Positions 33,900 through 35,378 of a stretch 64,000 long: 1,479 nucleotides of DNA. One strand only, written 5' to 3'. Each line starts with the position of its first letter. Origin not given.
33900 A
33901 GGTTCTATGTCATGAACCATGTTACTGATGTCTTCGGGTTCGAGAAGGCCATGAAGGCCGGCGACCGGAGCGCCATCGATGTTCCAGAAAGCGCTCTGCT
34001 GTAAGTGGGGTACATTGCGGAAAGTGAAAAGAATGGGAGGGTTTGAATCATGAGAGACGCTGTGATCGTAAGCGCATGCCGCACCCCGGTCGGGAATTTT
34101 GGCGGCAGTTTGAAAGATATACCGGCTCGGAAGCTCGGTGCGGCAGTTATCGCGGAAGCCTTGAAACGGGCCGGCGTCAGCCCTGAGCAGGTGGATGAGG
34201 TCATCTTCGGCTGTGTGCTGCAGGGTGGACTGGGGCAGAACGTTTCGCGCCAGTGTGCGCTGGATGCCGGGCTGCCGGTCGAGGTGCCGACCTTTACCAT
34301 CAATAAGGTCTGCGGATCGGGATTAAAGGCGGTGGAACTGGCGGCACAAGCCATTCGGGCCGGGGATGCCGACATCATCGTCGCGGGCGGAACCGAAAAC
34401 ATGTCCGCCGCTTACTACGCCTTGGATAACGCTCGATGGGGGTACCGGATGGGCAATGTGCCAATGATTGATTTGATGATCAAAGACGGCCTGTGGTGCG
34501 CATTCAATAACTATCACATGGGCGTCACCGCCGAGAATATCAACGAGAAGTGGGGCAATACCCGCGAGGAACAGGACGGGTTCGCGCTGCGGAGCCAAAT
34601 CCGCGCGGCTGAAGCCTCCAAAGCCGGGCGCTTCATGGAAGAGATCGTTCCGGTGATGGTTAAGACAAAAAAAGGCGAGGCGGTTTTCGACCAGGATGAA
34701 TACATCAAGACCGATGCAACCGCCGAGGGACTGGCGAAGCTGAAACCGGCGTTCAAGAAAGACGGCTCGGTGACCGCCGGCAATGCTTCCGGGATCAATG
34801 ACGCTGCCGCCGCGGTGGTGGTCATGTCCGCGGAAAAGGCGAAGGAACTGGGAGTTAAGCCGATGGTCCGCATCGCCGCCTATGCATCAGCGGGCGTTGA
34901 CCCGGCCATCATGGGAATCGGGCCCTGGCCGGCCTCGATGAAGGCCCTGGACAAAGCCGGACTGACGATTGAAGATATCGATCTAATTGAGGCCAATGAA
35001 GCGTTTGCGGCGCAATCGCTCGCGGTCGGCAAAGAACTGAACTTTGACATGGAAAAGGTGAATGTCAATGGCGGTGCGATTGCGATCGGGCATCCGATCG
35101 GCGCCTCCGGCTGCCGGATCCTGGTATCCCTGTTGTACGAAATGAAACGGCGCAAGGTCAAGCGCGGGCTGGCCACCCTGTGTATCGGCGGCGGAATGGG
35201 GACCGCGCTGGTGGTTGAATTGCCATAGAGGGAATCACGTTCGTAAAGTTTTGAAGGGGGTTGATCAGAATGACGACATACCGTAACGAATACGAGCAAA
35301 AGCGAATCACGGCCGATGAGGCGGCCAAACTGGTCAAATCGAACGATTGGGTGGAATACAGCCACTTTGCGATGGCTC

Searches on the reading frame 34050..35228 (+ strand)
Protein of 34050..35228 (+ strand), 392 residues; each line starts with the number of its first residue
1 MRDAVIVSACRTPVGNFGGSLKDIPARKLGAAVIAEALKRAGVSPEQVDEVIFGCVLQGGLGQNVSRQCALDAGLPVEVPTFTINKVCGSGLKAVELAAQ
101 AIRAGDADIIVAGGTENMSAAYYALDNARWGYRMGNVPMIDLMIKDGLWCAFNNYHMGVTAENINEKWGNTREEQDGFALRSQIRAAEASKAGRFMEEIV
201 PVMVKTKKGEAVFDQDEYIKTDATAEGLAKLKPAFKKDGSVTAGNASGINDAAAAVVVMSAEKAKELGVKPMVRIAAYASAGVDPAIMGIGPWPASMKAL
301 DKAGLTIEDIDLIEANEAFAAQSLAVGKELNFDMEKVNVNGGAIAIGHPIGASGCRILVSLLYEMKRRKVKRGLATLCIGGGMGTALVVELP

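Call 9: search_protein_families(library=pfam, proteins=[window:34050-35228:+])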
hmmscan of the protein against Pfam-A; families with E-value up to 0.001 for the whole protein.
window:34050-35228:+ (392 aa): 6 families
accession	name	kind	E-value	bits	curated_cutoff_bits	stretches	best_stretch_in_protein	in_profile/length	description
PF00108.29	Thiolase_N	-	6.4e-108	360.5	26.4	1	5-261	2-259/260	Thiolase, N-terminal domain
PF02803.24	Thiolase_C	-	2.4e-53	179.4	27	1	270-390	2-122/123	Thiolase, C-terminal domain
PF00109.32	ketoacyl-synt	-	9.7e-10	38.9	20.8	1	80-119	166-205/252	Beta-ketoacyl synthase, N-terminal domain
PF22691.2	Thiolase_C_1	-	5.7e-05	23.3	28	0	295-332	23-60/144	Thiolase C-terminal domain-like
PF02801.28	Ketoacyl-synt_C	-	0.00018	22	20.8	0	30-51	27-48/119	Beta-ketoacyl synthase, C-terminal domain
PF08541.16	ACP_syn_III_C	-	0.00046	20.7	26.6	0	300-385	1-81/90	3-Oxoacyl-[acyl-carrier-protein (ACP)] synthase III C terminal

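Call 16: find_encoding_contigs(protein=window:34050-35228:+, flank=10000, max_places=10)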
Protein window:34050-35228:+ (392 aa): 2 contigs read that carry it; 1 place shown.
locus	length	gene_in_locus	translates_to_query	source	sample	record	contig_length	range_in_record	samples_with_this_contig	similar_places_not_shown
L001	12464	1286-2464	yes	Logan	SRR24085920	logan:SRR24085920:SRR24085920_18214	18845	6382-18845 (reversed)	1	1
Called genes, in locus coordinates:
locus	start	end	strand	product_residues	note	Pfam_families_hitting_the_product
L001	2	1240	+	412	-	?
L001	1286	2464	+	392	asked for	PF00108:Thiolase_N, PF00109:ketoacyl-synt (weak), PF02803:Thiolase_C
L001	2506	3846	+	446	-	PF02550:AcetylCoA_hydro, PF13336:AcetylCoA_hyd_C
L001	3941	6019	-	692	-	PF00571:CBS, PF00989:PAS, PF00989:PAS, PF08448:PAS_4, PF13426:PAS_9, PF00158:Sigma54_activat, PF14532:Sigma54_activ_2, PF25601:AAA_lid_14, +4 more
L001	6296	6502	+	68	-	-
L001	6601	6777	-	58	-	-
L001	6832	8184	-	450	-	PF00072:Response_reg, PF00158:Sigma54_activat, PF14532:Sigma54_activ_2, PF07728:AAA_5, PF25601:AAA_lid_14, PF02954:HTH_8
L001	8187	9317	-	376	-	PF13493:DUF4118, PF00512:HisKA, PF02518:HATPase_c, PF13581:HATPase_c_2 (weak)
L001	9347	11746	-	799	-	PF00403:HMA, PF00122:E1-E2_ATPase, PF00702:Hydrolase, PF08282:Hydrolase_3 (faint)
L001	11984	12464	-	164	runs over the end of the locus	PF20617:DUF6803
